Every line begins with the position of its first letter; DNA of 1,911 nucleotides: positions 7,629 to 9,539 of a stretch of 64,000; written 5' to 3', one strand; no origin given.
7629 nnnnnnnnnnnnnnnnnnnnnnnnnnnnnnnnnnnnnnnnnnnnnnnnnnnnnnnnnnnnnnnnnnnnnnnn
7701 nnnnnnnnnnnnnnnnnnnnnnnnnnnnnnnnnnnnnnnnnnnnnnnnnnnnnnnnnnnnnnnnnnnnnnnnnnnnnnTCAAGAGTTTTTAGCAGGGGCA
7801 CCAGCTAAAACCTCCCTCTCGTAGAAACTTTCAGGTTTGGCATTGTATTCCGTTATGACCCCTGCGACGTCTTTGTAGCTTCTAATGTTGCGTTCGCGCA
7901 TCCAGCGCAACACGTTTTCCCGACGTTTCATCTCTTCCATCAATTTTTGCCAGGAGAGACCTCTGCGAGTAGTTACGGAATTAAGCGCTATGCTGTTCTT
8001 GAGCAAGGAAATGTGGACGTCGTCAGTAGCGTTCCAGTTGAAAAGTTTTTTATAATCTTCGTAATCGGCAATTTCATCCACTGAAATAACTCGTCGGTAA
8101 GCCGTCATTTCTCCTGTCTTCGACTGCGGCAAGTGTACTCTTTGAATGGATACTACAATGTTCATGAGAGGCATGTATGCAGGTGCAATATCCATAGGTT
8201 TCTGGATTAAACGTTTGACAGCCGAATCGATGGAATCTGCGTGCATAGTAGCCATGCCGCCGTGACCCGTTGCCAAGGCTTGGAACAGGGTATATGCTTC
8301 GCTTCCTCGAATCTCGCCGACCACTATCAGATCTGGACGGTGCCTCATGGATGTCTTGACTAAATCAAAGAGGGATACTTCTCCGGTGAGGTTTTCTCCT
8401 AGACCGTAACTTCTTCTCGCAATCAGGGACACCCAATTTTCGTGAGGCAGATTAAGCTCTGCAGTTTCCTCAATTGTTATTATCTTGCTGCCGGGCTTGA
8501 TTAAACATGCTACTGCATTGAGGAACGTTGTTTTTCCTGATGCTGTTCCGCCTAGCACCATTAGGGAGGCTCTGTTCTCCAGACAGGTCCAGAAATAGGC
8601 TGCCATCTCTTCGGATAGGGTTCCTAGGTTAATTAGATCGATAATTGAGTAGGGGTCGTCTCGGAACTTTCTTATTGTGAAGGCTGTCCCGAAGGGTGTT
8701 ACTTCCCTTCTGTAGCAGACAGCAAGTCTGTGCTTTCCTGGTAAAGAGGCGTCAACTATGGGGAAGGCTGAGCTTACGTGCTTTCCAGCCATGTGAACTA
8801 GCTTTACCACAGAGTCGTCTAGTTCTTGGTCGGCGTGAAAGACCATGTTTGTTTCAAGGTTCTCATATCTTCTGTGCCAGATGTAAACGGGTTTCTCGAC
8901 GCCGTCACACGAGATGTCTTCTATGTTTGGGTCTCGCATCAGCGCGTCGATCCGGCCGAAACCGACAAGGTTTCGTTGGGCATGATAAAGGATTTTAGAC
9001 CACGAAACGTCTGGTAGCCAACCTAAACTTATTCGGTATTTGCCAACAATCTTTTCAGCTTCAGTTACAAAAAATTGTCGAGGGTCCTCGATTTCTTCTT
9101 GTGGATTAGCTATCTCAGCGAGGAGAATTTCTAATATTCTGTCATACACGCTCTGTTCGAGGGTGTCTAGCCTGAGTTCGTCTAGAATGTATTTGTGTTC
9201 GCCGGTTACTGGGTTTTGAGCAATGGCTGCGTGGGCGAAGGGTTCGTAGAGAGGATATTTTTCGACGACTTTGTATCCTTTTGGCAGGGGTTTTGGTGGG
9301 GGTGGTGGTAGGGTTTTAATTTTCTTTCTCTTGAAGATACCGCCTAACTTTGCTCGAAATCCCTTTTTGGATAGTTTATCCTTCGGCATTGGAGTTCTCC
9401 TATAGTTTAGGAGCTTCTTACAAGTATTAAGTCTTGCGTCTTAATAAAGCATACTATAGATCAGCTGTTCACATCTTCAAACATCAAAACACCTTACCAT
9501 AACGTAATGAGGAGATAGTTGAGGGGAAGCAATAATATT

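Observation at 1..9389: Tad/Epd-like type IV filament locus with five consecutive prepilin-like genes, three far larger than ordinary pilins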

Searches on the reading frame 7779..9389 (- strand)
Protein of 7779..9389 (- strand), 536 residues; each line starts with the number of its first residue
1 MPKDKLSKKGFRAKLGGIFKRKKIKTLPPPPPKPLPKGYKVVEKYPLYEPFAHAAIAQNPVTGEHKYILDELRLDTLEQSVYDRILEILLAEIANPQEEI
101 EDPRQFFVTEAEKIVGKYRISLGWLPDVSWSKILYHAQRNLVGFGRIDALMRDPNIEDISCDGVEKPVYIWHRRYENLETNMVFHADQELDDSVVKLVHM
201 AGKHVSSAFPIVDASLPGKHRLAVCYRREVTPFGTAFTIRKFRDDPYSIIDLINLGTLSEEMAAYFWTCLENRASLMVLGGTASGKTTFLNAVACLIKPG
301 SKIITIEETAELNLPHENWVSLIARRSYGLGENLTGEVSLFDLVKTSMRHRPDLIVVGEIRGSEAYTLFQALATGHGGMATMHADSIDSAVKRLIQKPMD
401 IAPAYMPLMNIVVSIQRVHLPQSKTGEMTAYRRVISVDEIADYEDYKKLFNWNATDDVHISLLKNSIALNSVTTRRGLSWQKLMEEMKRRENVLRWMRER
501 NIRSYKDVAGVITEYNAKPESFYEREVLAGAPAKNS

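Call 6: search_protein_families(library=pfam, proteins=[window:7779-9389:-], max_evalue=1)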
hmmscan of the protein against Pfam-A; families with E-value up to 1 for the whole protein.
window:7779-9389:- (536 aa): 6 families
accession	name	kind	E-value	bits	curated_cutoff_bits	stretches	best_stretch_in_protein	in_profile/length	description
PF00437.27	T2SSE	-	2.2e-36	125.7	24.9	1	165-397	22-258/370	Type II/IV secretion system protein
PF01580.24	FtsK_SpoIIIE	-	5.7e-05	23.1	24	1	274-293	39-59/221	FtsK/SpoIIIE family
PF23989.1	PilB3_C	-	0.00016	22.2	27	1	466-523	10-67/83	PilB3-like, C-terminal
PF13555.12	AAA_29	-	0.0022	18.1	27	1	274-302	23-51/61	P-loop containing region of AAA domain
PF25199.1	nSTAND_NTPase5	-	0.075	13.3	34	1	274-316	42-86/145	Novel STAND NTPase 5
PF00005.33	ABC_tran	-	0.13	13.3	25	1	274-309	12-47/137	ABC transporter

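Call 7: search_protein_families(library=ncbifam, proteins=[window:7779-9389:-], max_evalue=1)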
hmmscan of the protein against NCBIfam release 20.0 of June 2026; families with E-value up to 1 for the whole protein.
window:7779-9389:- (536 aa): 36 families (the best 25 are shown)
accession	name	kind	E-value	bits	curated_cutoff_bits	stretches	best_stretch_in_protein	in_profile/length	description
NF058587.1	archaellum_moto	equivalog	8.4e-109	364.7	550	1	79-516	89-518/527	archaellum flagellar ATPase motor FlaI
NF053672.1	bindosome_BasE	exception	8.6e-72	242.5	1000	1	40-516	39-508/512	bindosome assembly system ATPase subunit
TIGR03819.1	heli_sec_ATPase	hypoth_equivalog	8.3e-52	176.5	373.15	1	127-394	35-297/340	TadA family conjugal transfer-associated ATPase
TIGR02788.1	VirB11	equivalog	1.6e-37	129.2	249.95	2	261-398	132-266/308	P-type DNA transfer ATPase VirB11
TIGR02782.1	TrbB_P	equivalog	1.4e-34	119.8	304.55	1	191-441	54-297/303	P-type conjugative transfer ATPase TrbB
NF010475.0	PRK13900.1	equivalog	8e-30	104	389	2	264-411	151-295/333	type IV secretion system ATPase VirB11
NF010469.0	PRK13894.1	subfamily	7.9e-29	101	508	1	151-418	31-295/320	conjugal transfer ATPase TrbB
NF010407.0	PRK13833.1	subfamily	5e-28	98.4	499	1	197-442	69-305/323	conjugal transfer protein TrbB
NF010425.0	PRK13851.1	equivalog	2.2e-23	82.7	461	2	261-394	150-280/344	type IV secretion system protein VirB11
NF041000.1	ATPase_ComGA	equivalog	1.5e-16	60.2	300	1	268-413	122-259/267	competence type IV pilus ATPase ComGA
TIGR01420.1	pilT_fam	subfamily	1.7e-16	60.4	319.1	1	271-396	120-241/343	PilT/PilU family type 4a pilus ATPase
TIGR02533.1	type_II_gspE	equivalog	1.7e-13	50.1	630.25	1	243-396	213-358/486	type II secretion system ATPase GspE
TIGR02538.1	type_IV_pilB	equivalog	4.6e-13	48.6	675.65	1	233-403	277-436/564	type IV-A pilus assembly ATPase PilB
TIGR02525.1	plasmid_TraJ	equivalog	1.5e-12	47.2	368.3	1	276-439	152-316/372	plasmid transfer ATPase TraJ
NF053534.1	T4PilAsmATPsTfpB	equivalog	1.4e-11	43.5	850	1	231-396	295-451/584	type IV pilus assembly ATPase TfpB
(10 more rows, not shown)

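Call 11: find_encoding_contigs(protein=window:7779-9389:-, flank=10000, max_places=6)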
Protein window:7779-9389:- (536 aa): no gene with exactly this product is on record in the collection.

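Call 12: find_related_loci(query=window:7779-9389:-, collection=genome_contigs, flank=10000)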
Query window:7779-9389:- (536 aa) in genome_contigs; peptide patterns used: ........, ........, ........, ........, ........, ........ (x = any residue, [..] = any of these).
599 stretches matched a pattern (row limit reached: there are more); 569 encode a relative of the query (tblastn E <= 1e-3); the best 80 are kept; 80 distinct loci.
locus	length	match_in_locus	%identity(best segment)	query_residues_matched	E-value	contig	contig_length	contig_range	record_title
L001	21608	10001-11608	94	1-536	0e+0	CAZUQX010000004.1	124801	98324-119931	MAG TPA_asm: uncultured Candidatus Bathyarchaeia archaeon isolate SRP323688_co1_42 genome assembly, contig: NODE_283_len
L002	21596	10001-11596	89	1-536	0e+0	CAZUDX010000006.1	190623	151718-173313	MAG TPA_asm: uncultured Candidatus Bathyarchaeia archaeon isolate SRP323688_co1_173 genome assembly, contig: NODE_135_le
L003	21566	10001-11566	92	17-536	0e+0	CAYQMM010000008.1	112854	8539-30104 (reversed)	MAG TPA_asm: uncultured Candidatus Bathyarchaeia archaeon isolate binchicken_co178_122 genome assembly, contig: NODE_336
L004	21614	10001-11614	86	9-536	0e+0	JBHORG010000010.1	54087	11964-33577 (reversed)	Thermoproteota archaeon isolate SAG AM-311-L02 NODE_10_length_54087_cov_28.653224, whole genome shotgun sequence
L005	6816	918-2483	89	16-536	0e+0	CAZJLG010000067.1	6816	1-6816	MAG TPA_asm: uncultured Candidatus Bathyarchaeia archaeon isolate binchicken_co150_774 genome assembly, contig: NODE_307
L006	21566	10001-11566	89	16-536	0e+0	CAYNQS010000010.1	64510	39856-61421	MAG TPA_asm: uncultured Candidatus Bathyarchaeia archaeon isolate SRP323688_co1_271 genome assembly, contig: NODE_876_le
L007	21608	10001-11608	86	9-536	0e+0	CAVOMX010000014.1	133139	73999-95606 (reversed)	MAG: Candidatus Bathyarchaeota archaeon isolate MFD09779.bin.2.126 genome assembly, contig: contig_45672, whole genome s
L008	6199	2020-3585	87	16-536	0e+0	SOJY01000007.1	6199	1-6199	MAG: Candidatus Bathyarchaeum sp. isolate E44_bin4 NODE_7149_length_6199_cov_7.713542, whole genome shotgun sequence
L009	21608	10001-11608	86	9-536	0e+0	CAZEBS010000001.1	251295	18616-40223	MAG TPA_asm: uncultured Candidatus Bathyarchaeia archaeon isolate SRP323688_co1_125 genome assembly, contig: NODE_72_len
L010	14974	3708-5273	87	16-536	0e+0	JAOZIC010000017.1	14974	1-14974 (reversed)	MAG: Candidatus Bathyarchaeota archaeon isolate DYS_4 NODE_6301, whole genome shotgun sequence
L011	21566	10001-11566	87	16-536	0e+0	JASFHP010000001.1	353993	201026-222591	MAG: Candidatus Bathyarchaeota archaeon isolate D0608M20metaG_Bin_680 D0608M20metaG_FD_scaffold_1_c1, whole genome shotg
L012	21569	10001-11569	85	16-536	0e+0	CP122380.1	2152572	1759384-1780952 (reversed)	MAG: Candidatus Bathyarchaeum tardum isolate M17C-01 chromosome, complete genome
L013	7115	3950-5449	89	37-536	0e+0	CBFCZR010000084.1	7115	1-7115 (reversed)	MAG TPA_asm: Candidatus Bathyarchaeota archaeon isolate SRR6194934_binner123_Refined_40 genome assembly, contig: ERZ7813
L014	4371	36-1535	86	37-536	0e+0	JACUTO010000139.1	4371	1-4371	MAG: Candidatus Bathyarchaeota archaeon isolate Kmv02 NODE_9279_length_4371_cov_35.316265, whole genome shotgun sequence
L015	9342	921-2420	85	37-536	0e+0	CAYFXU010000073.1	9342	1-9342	MAG TPA_asm: uncultured Candidatus Bathyarchaeia archaeon isolate ERP108616_co2_244 genome assembly, contig: NODE_14116_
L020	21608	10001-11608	72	3-536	0e+0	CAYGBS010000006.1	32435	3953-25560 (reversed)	MAG TPA_asm: uncultured Candidatus Bathyarchaeia archaeon isolate ERP108616_co2_16 genome assembly, contig: NODE_1677_le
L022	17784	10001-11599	74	5-535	0e+0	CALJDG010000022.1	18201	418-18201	MAG: uncultured archaeon isolate S1_Bin_MAXBIN__046_sub_1 genome assembly, contig: c_000002282603, whole genome shotgun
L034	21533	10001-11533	72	19-530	0e+0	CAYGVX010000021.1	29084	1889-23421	MAG TPA_asm: uncultured Candidatus Bathyarchaeia archaeon isolate ERP119294_co3_385 genome assembly, contig: NODE_724_le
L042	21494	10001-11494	76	34-534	0e+0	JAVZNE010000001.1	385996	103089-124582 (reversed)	MAG: Candidatus Bathyarchaeia archaeon isolate DRTY-6_201912_bins_43 DRTY-6_201912_bins_43_scaffold_1, whole genome shot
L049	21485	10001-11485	75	37-534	0e+0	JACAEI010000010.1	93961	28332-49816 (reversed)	MAG: Candidatus Bathyarchaeota archaeon isolate L.E.AR.18 k119_661861, whole genome shotgun sequence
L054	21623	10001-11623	72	1-535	0e+0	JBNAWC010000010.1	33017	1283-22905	MAG: Candidatus Bathyarchaeales archaeon isolate Kamch4342-D-MF-054 bin100.fa-10, whole genome shotgun sequence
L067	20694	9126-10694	74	5-530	0e+0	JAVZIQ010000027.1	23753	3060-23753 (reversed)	MAG: Candidatus Bathyarchaeia archaeon isolate DRTY-6_201901_bins_51 DRTY-6_201901_bins_51_scaffold_27, whole genome sho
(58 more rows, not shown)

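Call 43: search_protein_families(library=pfam, proteins=[L001:17169-21512:+, L010:10868-13774:+, L011:17188-20688:+, L049:17141-19906:+, L012:17166-19562:+, L004:17248-19674:+, L009:17242-19644:+, L042:17169-19535:+, L034:17166-19511:+, L054:17296-19680:+], max_evalue=0.01)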
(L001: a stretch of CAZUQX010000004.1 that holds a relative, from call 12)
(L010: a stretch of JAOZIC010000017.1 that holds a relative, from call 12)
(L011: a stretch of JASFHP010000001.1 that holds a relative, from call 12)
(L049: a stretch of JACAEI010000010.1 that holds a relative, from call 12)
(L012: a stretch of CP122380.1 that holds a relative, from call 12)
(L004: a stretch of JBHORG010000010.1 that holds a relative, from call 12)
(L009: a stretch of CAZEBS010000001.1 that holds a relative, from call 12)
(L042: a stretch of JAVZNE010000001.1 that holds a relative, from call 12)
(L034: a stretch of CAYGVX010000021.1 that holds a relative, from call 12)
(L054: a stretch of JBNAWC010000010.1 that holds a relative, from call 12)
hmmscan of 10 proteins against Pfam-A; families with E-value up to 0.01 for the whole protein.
L001:17169-21512:+ (1448 aa): 0 families

L010:10868-13774:+ (969 aa): 0 families

L011:17188-20688:+ (1167 aa): 0 families

L049:17141-19906:+ (922 aa): 0 families

L012:17166-19562:+ (799 aa): 2 families
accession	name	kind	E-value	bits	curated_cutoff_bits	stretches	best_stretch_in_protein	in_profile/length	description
PF00754.31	F5_F8_type_C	-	5e-11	43.3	28.2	1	625-727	13-118/127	F5/8 type C domain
PF22633.2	F5_F8_type_C_2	-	7.3e-09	36.6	27.8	1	629-717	2-89/91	NedA-like, galactose-binding domain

L004:17248-19674:+ (809 aa): 0 families

L009:17242-19644:+ (801 aa): 0 families

L042:17169-19535:+ (789 aa): 2 families
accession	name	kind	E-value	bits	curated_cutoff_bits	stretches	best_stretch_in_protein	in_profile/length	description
PF00754.31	F5_F8_type_C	-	1.8e-12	47.9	28.2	1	613-716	8-117/127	F5/8 type C domain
PF22633.2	F5_F8_type_C_2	-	3.2e-11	44.1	27.8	1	621-709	1-91/91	NedA-like, galactose-binding domain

L034:17166-19511:+ (782 aa): 3 families
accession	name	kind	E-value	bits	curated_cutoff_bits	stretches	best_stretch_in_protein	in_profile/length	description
PF00754.31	F5_F8_type_C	-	5.3e-13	49.6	28.2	1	604-713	8-120/127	F5/8 type C domain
PF22633.2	F5_F8_type_C_2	-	1.6e-12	48.3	27.8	1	612-703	1-91/91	NedA-like, galactose-binding domain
PF16391.11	DUF5000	-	0.0081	16.9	25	0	621-673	10-66/141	Domain of unknown function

L054:17296-19680:+ (795 aa): 0 families

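Call 57: search_protein_families(library=pfam, proteins=[L020:14124-14579:+, L020:14670-15815:+, L020:15851-16258:+, L020:16275-16988:+, L020:13310-14107:+], max_evalue=0.1)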
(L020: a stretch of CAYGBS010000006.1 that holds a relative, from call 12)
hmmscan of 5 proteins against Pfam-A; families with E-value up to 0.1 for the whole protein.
L020:14124-14579:+ (152 aa): 1 family
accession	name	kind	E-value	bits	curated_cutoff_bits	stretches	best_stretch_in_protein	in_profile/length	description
PF23928.1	DUF7266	-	0.038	14.1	27.6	1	34-92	43-91/145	Family of unknown function (DUF7266)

L020:14670-15815:+ (382 aa): 0 families

L020:15851-16258:+ (136 aa): 0 families

L020:16275-16988:+ (238 aa): 1 family
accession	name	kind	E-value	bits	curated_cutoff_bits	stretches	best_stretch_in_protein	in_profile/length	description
PF05986.19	ADAMTS_spacer1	-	0.0019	18.9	23.6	1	159-229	29-100/115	ADAM-TS Spacer 1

L020:13310-14107:+ (266 aa): 1 family
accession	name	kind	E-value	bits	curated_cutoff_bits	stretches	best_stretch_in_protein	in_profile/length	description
PF23960.2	DUF7289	-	8.9e-05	22.6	27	1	6-96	1-92/238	Family of unknown function (DUF7289)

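Call 83: search_protein_families(library=pfam, alignment_id=A8, max_evalue=0.05)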
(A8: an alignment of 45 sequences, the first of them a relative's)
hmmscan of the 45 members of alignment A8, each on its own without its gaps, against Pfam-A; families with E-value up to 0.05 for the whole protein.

A. member 1, L020:13310-14107:+ (266 aa): 1 family
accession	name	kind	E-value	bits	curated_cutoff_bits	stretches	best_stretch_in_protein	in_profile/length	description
PF23960.2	DUF7289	-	8.9e-05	22.6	27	1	6-96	1-92/238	Family of unknown function (DUF7289)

B. families by the number of members that match (of 45 scanned): 18 families
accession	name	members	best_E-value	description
PF23960.2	DUF7289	5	8.9e-05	Family of unknown function (DUF7289)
PF13800.11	Sigma_reg_N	3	0.0034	Sigma factor regulator N-terminal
PF23928.1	DUF7266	3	0.0063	Family of unknown function (DUF7266)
PF01917.21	Arch_flagellin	2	0.00012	Archaebacterial flagellin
PF18368.7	Ig_GlcNase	1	2.4e-05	Exo-beta-D-glucosaminidase Ig-fold domain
PF05986.19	ADAMTS_spacer1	1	0.0019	ADAM-TS Spacer 1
PF22261.3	GPR128_GAIN_subdom_B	1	0.0071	GPR128 GAIN subdomain B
PF23922.1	DUF7261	1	0.022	Family of unknown function (DUF7261)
PF04744.17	Monooxygenase_B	1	0.023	Monooxygenase subunit B protein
PF15957.10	Comm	1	0.026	Commissureless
PF03442.20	CBM_X2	1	0.026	Carbohydrate binding domain X2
PF08612.16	Med20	1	0.028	TATA-binding related factor (TRF) of subunit 20 of Mediator complex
PF10395.14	Utp8_b_propeller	1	0.033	Utp8, N-terminal beta propeller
PF24838.2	8xMP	1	0.037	Octameric membrane protein family (8xMP)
PF02300.22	Fumarate_red_C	1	0.038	Fumarate reductase subunit C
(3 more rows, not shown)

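Call 87: search_solved_structures(query=window:7779-9389:-, max_evalue=1e-10)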
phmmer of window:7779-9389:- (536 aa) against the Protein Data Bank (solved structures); distinct sequences matched with E-value up to 1e-10: 10.
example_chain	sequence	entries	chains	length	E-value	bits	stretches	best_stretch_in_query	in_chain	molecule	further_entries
2oap_1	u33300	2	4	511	6.6e-99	335.1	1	36-521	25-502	Type II secretion system protein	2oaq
4ii7_A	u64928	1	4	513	9.9e-72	245.4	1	98-511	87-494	FlaI ATPase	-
4ihq_A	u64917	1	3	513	6.8e-71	242.6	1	98-511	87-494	FlaI ATPase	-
8rkd_E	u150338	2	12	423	7.4e-38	133.6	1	139-394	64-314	Pilus assembly ATPase CpaF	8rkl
8rjf_A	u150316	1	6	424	7.4e-38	133.6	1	139-394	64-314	Pilus assembly ATPase CpaF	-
9e24_A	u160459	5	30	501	1.1e-37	133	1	139-394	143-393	CpaF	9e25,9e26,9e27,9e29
6bge_A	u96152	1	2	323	1e-16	63.9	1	275-396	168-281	VirB11-like protein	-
1g6o_A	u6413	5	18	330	1.1e-16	63.8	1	275-396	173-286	CAG-ALPHA | virB11 homolog | Cag-alfa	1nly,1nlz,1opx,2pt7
2gza_A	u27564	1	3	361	9e-14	54.2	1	271-395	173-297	Type IV secretion system protein VirB11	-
10my_A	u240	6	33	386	4.4e-11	45.3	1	270-396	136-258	PilT/PilU family type 4a pilus ATPase | Twitching motility protein PilT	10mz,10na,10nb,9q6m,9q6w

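Call 98: search_protein_families(library=ncbifam, proteins=[L001:17169-21512:+, L012:17166-19562:+], max_evalue=0.01)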
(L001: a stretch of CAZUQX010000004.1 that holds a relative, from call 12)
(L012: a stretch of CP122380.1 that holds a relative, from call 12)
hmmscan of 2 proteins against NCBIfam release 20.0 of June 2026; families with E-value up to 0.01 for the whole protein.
L001:17169-21512:+ (1448 aa): 0 families

L012:17166-19562:+ (799 aa): 0 families

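Call 101: search_protein_families(library=pfam, proteins=[L022:13297-14121:+, L022:14141-14602:+, L022:14695-15891:+, L022:15870-16337:+, L022:16343-17572:+, L067:12421-13227:+, L067:13243-13704:+, L067:13757-14950:+, L067:14929-15396:+, L067:15402-16652:+], max_evalue=0.5)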
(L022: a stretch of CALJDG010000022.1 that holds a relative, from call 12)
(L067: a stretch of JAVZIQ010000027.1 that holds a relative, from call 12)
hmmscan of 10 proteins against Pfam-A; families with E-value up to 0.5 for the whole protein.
L022:13297-14121:+ (275 aa): 0 families

L022:14141-14602:+ (154 aa): 0 families

L022:14695-15891:+ (399 aa): 2 families
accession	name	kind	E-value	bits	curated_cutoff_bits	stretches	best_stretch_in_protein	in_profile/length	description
PF08064.18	UME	-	0.12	12.7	23.2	1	15-55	40-80/102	UME (NUC010) domain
PF10395.14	Utp8_b_propeller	-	0.12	12.2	26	1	213-298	122-209/382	Utp8, N-terminal beta propeller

L022:15870-16337:+ (156 aa): 1 family
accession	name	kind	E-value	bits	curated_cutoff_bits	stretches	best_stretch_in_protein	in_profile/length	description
PF13800.11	Sigma_reg_N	-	0.0034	18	26.3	1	6-44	2-41/91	Sigma factor regulator N-terminal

L022:16343-17572:+ (410 aa): 1 family
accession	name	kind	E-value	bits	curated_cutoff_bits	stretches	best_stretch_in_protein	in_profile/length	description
PF02012.26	BNR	-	0.13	12.8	27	0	334-343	1-10/12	BNR/Asp-box repeat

L067:12421-13227:+ (269 aa): 1 family
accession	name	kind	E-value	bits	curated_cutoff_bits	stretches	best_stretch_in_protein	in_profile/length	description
PF23960.2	DUF7289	-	0.013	15.5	27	1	6-82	2-78/238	Family of unknown function (DUF7289)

L067:13243-13704:+ (154 aa): 2 families
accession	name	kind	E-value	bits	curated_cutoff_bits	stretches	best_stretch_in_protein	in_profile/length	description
PF07294.16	Fibroin_P25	-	0.051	14.1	25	1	15-93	36-113/196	Fibroin P25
PF04478.17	Mid2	-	0.12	12.6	23.2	1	16-58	59-101/150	Mid2 like cell wall stress sensor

L067:13757-14950:+ (398 aa): 3 families
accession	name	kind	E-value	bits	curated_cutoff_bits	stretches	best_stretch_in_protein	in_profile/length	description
PF10395.14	Utp8_b_propeller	-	0.033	14.1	26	1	208-297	118-209/382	Utp8, N-terminal beta propeller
PF05798.17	Phage_FRD3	-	0.21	12.5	28.1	0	340-365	33-58/75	Bacteriophage FRD3 protein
PF08064.18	UME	-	0.23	11.8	23.2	0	13-53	39-79/102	UME (NUC010) domain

L067:14929-15396:+ (156 aa): 2 families
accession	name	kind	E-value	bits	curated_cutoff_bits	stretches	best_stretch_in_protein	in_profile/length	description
PF11286.13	DUF3087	-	0.13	12.2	23.4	1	7-43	5-41/165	Protein of unknown function (DUF3087)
PF23959.1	DUF7288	-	0.27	12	27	0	15-76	2-68/184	Family of unknown function (DUF7288)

L067:15402-16652:+ (417 aa): 1 family
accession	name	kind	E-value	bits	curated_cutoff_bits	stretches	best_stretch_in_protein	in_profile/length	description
PF21174.3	Glce_b_sandwich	-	0.045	14.3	27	1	61-126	17-83/123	D-glucuronyl C5-epimerase, beta-sandwich domain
